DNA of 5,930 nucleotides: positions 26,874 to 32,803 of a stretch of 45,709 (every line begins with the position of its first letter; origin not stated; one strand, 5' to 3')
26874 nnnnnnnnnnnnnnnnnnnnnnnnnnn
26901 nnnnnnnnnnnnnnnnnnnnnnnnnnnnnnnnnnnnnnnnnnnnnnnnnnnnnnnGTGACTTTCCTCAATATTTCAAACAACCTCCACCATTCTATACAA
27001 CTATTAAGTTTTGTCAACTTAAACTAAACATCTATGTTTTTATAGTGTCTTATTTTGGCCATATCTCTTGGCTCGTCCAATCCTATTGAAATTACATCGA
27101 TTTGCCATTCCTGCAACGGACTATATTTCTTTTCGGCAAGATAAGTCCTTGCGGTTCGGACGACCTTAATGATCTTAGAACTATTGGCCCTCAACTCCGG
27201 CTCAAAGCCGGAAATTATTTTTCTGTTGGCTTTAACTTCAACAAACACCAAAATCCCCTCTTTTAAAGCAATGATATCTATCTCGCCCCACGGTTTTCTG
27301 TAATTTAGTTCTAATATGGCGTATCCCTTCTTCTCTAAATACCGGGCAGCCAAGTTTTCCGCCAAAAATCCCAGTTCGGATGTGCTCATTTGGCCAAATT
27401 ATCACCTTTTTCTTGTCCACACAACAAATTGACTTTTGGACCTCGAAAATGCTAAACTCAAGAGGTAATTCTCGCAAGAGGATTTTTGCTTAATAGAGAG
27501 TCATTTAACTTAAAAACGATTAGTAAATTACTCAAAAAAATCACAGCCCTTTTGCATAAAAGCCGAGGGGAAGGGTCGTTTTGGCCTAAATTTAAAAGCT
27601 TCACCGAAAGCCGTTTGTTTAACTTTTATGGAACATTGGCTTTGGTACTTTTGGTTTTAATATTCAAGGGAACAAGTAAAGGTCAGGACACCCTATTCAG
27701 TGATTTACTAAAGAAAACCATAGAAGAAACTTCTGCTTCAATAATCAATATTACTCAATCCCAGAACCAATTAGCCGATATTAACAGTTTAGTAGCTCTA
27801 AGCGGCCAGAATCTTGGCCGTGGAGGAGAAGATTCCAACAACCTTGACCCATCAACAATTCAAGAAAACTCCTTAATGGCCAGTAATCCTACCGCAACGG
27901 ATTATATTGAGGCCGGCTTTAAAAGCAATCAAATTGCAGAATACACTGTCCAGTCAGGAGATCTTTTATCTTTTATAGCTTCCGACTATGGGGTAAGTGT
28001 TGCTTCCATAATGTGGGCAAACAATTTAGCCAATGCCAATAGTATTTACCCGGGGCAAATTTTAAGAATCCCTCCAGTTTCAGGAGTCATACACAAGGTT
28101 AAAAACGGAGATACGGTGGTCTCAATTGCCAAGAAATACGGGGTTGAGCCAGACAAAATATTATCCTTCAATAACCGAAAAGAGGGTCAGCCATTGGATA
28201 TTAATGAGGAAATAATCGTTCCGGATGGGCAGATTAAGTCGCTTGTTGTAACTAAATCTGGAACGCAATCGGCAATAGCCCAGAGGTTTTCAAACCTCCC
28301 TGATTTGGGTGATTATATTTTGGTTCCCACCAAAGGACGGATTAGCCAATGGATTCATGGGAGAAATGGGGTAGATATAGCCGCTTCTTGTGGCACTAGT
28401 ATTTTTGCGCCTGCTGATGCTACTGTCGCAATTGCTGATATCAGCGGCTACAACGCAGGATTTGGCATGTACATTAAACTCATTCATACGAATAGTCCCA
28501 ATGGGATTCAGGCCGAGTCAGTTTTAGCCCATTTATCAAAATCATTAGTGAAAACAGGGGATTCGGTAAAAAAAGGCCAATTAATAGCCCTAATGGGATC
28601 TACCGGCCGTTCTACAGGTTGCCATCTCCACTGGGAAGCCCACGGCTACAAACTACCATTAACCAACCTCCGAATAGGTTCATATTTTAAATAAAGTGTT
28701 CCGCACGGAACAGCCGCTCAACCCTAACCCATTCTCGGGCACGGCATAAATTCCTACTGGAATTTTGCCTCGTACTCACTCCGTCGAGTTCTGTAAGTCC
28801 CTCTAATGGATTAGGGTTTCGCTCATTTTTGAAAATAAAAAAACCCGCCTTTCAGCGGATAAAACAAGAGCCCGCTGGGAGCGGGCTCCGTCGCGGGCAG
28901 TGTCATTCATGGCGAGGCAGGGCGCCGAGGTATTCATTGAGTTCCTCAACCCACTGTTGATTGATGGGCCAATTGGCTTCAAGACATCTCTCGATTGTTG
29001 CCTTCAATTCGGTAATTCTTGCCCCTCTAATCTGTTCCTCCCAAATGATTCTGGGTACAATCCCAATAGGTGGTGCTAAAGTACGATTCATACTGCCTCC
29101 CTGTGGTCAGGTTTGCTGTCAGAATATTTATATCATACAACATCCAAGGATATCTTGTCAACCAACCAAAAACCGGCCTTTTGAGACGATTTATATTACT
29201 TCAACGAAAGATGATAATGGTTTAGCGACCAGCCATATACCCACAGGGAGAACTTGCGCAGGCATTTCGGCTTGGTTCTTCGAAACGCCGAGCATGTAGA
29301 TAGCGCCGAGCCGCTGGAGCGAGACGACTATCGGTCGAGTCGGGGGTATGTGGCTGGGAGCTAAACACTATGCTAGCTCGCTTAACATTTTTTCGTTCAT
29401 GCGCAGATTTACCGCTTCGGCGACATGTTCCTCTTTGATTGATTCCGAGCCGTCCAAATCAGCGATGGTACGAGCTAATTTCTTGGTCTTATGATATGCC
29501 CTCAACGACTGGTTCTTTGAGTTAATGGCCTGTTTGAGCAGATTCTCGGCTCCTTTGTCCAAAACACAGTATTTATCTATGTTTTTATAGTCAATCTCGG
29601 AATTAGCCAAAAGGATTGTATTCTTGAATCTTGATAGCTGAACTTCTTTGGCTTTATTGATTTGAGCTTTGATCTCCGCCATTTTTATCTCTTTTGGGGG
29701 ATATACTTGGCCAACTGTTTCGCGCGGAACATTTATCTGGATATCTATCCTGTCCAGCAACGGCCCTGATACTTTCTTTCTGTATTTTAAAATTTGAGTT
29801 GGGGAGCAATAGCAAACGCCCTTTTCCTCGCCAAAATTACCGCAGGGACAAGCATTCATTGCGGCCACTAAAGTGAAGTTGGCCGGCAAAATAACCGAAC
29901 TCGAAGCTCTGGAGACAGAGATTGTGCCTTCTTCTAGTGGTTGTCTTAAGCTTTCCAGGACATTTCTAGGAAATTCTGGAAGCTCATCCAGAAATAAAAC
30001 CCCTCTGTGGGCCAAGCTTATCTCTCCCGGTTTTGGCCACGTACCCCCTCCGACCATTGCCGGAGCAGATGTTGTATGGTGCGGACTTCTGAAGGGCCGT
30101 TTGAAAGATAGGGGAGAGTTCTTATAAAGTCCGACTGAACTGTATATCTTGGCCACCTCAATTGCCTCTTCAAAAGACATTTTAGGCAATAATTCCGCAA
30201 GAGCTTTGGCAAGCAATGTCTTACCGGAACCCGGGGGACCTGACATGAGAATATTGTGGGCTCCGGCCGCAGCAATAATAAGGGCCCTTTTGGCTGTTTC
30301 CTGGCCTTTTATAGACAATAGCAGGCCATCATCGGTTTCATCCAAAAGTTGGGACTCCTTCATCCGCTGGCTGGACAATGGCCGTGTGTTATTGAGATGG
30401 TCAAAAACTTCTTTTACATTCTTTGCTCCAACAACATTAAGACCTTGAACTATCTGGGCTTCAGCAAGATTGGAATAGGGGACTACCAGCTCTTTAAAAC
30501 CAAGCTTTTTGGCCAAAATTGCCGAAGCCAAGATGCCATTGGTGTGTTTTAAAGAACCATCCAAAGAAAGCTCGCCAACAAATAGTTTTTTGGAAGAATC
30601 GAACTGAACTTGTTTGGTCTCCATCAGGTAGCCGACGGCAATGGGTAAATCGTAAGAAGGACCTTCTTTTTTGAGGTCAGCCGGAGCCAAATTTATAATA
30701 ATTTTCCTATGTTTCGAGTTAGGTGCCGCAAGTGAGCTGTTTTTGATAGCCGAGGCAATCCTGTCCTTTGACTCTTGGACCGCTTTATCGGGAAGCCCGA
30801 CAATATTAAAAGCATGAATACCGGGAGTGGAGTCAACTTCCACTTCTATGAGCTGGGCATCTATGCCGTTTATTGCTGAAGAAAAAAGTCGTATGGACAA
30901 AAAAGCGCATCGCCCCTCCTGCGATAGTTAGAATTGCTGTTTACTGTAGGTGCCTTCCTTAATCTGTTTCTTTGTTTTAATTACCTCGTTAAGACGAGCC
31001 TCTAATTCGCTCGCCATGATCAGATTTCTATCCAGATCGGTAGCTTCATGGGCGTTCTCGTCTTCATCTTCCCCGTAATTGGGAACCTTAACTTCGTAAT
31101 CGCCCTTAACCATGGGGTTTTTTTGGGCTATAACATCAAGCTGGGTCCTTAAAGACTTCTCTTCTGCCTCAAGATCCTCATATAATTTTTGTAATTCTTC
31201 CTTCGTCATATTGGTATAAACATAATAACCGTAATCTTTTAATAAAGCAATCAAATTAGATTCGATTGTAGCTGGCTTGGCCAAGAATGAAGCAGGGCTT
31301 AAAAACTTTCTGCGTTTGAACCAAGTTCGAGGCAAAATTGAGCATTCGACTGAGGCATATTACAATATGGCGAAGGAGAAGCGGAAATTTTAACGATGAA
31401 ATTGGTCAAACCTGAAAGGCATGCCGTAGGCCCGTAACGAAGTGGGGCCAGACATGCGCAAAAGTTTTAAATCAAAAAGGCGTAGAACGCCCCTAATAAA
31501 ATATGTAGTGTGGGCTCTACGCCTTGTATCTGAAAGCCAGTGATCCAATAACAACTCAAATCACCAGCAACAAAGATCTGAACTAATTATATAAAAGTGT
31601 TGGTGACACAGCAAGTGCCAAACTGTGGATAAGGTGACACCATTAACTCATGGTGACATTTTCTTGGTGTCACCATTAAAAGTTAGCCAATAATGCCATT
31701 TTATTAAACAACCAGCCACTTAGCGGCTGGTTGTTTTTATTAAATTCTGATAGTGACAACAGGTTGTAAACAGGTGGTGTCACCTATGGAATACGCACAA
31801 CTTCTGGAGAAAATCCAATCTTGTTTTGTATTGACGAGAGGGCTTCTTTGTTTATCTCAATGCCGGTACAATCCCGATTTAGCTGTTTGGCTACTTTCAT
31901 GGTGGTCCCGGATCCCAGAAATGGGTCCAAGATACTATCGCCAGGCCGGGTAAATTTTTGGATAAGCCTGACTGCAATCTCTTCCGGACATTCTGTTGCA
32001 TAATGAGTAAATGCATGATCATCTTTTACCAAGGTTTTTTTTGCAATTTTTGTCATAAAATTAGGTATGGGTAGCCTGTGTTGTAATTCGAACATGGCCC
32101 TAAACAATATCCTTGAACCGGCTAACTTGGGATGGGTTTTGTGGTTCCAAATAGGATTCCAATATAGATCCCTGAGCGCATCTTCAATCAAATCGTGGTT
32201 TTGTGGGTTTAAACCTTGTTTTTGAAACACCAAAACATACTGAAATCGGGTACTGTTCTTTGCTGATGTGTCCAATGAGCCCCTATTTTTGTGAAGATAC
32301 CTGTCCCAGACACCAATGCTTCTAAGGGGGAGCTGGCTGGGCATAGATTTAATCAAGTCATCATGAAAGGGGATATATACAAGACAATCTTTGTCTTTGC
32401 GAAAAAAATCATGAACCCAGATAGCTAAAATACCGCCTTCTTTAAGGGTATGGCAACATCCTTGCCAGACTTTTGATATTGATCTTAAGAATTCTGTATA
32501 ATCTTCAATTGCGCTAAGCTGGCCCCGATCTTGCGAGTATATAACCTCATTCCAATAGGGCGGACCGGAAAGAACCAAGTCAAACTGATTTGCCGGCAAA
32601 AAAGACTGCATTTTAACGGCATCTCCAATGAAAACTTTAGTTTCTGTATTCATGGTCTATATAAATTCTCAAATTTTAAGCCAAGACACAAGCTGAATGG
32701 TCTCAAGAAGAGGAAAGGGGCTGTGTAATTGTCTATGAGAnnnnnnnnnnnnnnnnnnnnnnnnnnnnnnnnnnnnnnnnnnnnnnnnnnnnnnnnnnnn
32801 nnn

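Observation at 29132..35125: Conserved 20-nt element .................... abutting the -35 box of three separately inserted small-gene units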

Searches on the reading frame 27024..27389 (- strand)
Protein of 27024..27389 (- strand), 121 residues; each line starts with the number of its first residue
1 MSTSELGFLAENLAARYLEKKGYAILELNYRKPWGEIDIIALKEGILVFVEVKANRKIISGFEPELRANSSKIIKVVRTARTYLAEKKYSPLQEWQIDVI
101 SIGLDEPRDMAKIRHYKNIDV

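Call 11: search_protein_families(library=pfam, proteins=[window:27024-27389:-], max_evalue=0.01)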
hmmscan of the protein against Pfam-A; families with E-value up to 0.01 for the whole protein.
window:27024-27389:- (121 aa): 3 families
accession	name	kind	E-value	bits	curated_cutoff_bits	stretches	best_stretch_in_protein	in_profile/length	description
PF02021.23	UPF0102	-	5.8e-22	78.3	23.6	1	10-102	1-80/80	Uncharacterised protein family UPF0102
PF08378.17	NERD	-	5.2e-06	27.4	22.1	1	7-62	2-64/111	Nuclease-related domain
PF13635.12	DUF4143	-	0.0071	16.5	28.1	0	5-55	105-160/160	Domain of unknown function (DUF4143)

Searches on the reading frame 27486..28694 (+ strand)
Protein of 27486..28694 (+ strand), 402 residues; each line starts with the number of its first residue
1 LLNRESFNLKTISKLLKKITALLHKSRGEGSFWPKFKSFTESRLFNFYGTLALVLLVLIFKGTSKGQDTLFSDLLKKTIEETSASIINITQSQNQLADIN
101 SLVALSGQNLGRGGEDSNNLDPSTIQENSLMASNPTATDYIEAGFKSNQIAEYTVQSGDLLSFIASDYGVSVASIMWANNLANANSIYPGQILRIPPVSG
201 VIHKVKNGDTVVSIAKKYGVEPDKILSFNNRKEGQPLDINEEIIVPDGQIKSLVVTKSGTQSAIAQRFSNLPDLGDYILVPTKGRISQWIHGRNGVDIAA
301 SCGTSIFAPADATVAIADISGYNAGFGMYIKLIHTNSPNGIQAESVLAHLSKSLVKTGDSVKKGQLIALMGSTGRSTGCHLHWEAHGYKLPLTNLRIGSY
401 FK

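Call 11: search_protein_families(library=pfam, proteins=[window:27486-28694:+], max_evalue=0.01)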
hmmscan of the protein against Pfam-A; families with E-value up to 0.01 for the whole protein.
window:27486-28694:+ (402 aa): 8 families
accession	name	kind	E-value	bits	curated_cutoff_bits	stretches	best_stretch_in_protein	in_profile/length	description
PF01551.29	Peptidase_M23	-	1e-22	80.6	28.7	1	293-387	3-89/96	Peptidase family M23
PF01476.26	LysM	-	1.2e-22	79.9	20.9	2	153-196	1-43/43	LysM domain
PF23473.1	LysM3_LYK4_5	-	1.1e-11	45.1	29.3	1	153-189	5-40/48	LYK4/5 LysM3 domain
PF23446.1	LysM1_NFP_LYK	-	3.3e-06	28.3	36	0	210-246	17-54/60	NFP/LYK LysM1 domain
PF23462.1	LysM3_NFP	-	0.0022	18.9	28.1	0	207-232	9-34/48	NFP LysM3 domain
PF22310.2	NMB0315_dom_I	-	0.0036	18.1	27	0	204-264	7-63/83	NMB0315-like, domain I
PF23472.1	LysM2_CERK1_LYK3_4_5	-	0.0091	16.3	27.4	0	151-196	6-54/56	LYK3/4/5 LysM2 domain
PF23577.1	LysM_RLK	-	0.0092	16.4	27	0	206-230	6-30/44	LysM domain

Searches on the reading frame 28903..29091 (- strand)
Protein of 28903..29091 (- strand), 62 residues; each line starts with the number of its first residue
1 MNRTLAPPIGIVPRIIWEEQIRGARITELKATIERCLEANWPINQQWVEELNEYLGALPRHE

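Call 11: search_protein_families(library=pfam, proteins=[window:28903-29091:-], max_evalue=0.01)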
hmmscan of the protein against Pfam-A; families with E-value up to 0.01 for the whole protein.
window:28903-29091:- (62 aa): 0 families

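Call 12: search_protein_families(library=phrogs, proteins=[window:28903-29091:-], max_evalue=0.01)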
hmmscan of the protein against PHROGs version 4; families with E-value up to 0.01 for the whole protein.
window:28903-29091:- (62 aa): 0 families

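Call 48: find_encoding_contigs(protein=window:28903-29091:-, flank=4000, max_places=6)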
Protein window:28903-29091:- (62 aa): no gene with exactly this product is on record in the collection.

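Call 68: search_protein_families(library=padloc, proteins=[window:28903-29091:-], max_evalue=0.01)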
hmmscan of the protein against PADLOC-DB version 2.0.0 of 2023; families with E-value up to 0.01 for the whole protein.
window:28903-29091:- (62 aa): 0 families

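Call 79: find_homologous_proteins(query=window:28903-29091:-, max_evalue=0.001)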
Query window:28903-29091:- (62 aa): 3 proteins with E <= 0.001 among 4 candidates.
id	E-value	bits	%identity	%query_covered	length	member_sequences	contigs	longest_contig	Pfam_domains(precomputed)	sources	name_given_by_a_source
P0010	8.7e-35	135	100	100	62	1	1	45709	-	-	-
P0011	1.7e-24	102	81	100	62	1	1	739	-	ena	-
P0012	3.4e-23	98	77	100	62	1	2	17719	-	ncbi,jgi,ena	-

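Call 81: find_encoding_contigs(protein=P0012, flank=5000, max_places=3)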
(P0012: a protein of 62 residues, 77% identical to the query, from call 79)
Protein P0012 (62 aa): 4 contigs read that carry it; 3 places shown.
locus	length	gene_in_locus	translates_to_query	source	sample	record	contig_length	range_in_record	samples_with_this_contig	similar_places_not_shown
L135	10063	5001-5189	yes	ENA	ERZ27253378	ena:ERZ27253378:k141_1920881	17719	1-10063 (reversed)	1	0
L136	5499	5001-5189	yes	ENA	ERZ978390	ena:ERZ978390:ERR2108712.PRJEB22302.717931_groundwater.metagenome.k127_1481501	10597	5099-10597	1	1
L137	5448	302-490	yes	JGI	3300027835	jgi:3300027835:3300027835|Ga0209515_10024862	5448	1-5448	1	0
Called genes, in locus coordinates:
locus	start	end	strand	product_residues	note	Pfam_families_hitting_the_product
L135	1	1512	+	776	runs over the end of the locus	PF02190:LON_substr_bdg, PF08298:AAA_PrkA (faint), PF00004:AAA, PF07728:AAA_5, PF22667:Lon_lid, PF05362:Lon_C, PF13541:ChlI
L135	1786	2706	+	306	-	PF02163:Peptidase_M50 (faint)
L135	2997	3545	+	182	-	PF02308:MgtC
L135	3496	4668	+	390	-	PF01490:Aa_trans, PF03222:Trp_Tyr_perm, PF13520:AA_permease_2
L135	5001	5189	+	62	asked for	-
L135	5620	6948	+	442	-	PF04932:Wzy_C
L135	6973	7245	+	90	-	-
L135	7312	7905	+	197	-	PF03167:UDG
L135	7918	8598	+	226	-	PF09335:VTT_dom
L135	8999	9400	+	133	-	-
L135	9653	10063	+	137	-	?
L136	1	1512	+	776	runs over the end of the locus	PF02190:LON_substr_bdg, PF08298:AAA_PrkA (faint), PF00004:AAA, PF07728:AAA_5, PF22667:Lon_lid, PF05362:Lon_C, PF13541:ChlI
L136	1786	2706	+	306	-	PF02163:Peptidase_M50 (faint)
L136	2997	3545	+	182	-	PF02308:MgtC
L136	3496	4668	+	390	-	PF01490:Aa_trans, PF03222:Trp_Tyr_perm, PF13520:AA_permease_2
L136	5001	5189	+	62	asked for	-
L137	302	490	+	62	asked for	-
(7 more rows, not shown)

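Call 83: find_encoding_contigs(protein=P0011, flank=2000, max_places=2)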
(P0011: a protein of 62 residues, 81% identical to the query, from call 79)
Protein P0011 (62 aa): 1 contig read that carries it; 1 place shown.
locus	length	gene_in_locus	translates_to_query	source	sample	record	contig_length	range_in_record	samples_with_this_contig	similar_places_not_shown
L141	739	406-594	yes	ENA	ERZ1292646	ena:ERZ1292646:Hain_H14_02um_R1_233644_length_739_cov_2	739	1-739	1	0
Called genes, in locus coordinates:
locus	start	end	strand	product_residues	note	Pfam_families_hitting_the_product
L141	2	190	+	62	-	?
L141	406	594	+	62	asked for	-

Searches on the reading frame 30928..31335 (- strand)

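Call 11: search_protein_families(library=pfam, proteins=[window:30928-31335:-], max_evalue=0.01)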
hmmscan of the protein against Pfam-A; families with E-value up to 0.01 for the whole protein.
window:30928-31335:- (135 aa): 0 families

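Call 12: search_protein_families(library=phrogs, proteins=[window:30928-31335:-], max_evalue=0.01)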
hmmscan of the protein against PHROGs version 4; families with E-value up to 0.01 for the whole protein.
window:30928-31335:- (135 aa): 1 family
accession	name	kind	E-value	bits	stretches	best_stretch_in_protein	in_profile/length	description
phrog_4580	-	transcription regulation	0.0065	17.6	1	43-66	1-24/38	transcription factor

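Call 68: search_protein_families(library=padloc, proteins=[window:30928-31335:-], max_evalue=0.01)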
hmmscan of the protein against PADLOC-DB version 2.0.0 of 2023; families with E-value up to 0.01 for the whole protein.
window:30928-31335:- (135 aa): 0 families

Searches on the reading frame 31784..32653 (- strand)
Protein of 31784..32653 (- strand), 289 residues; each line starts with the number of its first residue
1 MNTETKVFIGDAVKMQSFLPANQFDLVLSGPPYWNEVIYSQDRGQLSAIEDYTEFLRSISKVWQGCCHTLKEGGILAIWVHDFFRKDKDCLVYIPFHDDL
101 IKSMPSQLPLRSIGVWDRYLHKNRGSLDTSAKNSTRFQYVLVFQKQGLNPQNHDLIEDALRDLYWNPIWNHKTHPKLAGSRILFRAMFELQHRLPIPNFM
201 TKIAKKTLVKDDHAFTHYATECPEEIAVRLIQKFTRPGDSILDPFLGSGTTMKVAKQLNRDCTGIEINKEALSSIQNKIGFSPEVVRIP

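Call 11: search_protein_families(library=pfam, proteins=[window:31784-32653:-], max_evalue=0.01)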
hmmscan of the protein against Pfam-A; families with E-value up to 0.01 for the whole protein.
window:31784-32653:- (289 aa): 2 families
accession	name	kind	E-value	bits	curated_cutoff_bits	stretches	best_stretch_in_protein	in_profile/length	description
PF01555.25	N6_N4_Mtase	-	1.8e-28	100.4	26.7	1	25-276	2-220/221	DNA methylase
PF08241.18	Methyltransf_11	-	0.0086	17.1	21.2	0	246-281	5-40/95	Methyltransferase domain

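Call 68: search_protein_families(library=padloc, proteins=[window:31784-32653:-], max_evalue=0.01)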
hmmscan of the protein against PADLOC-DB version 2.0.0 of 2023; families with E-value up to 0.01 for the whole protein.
window:31784-32653:- (289 aa): 69 families (the best 25 are shown)
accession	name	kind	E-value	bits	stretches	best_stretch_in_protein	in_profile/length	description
PDLC03353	MTase_II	-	2.4e-30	103.9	1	3-279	8-250/260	Type II methyltransferase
PDLC03350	MTase_II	-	3.1e-24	83.9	2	216-280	233-296/312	Type II methyltransferase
PDLC03387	MTase_II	-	2.5e-23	80.7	2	216-273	213-269/289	Type II methyltransferase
PDLC03259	MTase_II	-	8.2e-23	78.9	2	220-281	196-257/423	Type II methyltransferase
PDLC03371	MTase_II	-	5.7e-21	73.2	1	4-278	10-251/260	Type II methyltransferase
PDLC03299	MTase_II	-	1.6e-18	65.2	2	217-273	195-251/296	Type II methyltransferase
PDLC03351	MTase_II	-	6.8e-18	62.9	2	225-273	134-182/348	Type II methyltransferase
PDLC03283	MTase_II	-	1.6e-17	61.8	2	218-285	210-277/352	Type II methyltransferase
PDLC03738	oMTase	-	2.6e-16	57.3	1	208-279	194-265/376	orphan methyltransferase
PDLC03216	MTase_II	-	3.1e-16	57.3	1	209-279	185-255/364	Type II methyltransferase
PDLC03230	MTase_II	-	3.3e-16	57.5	2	214-272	217-275/360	Type II methyltransferase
PDLC03252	MTase_II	-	1.1e-14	52.5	2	231-270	305-344/365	Type II methyltransferase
PDLC03260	MTase_II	-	1e-12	45.7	1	220-272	248-300/349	Type II methyltransferase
PDLC03265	MTase_II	-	1.1e-12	46.1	1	219-278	268-327/333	Type II methyltransferase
PDLC03363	MTase_II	-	6.7e-12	43.4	1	222-278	61-117/294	Type II methyltransferase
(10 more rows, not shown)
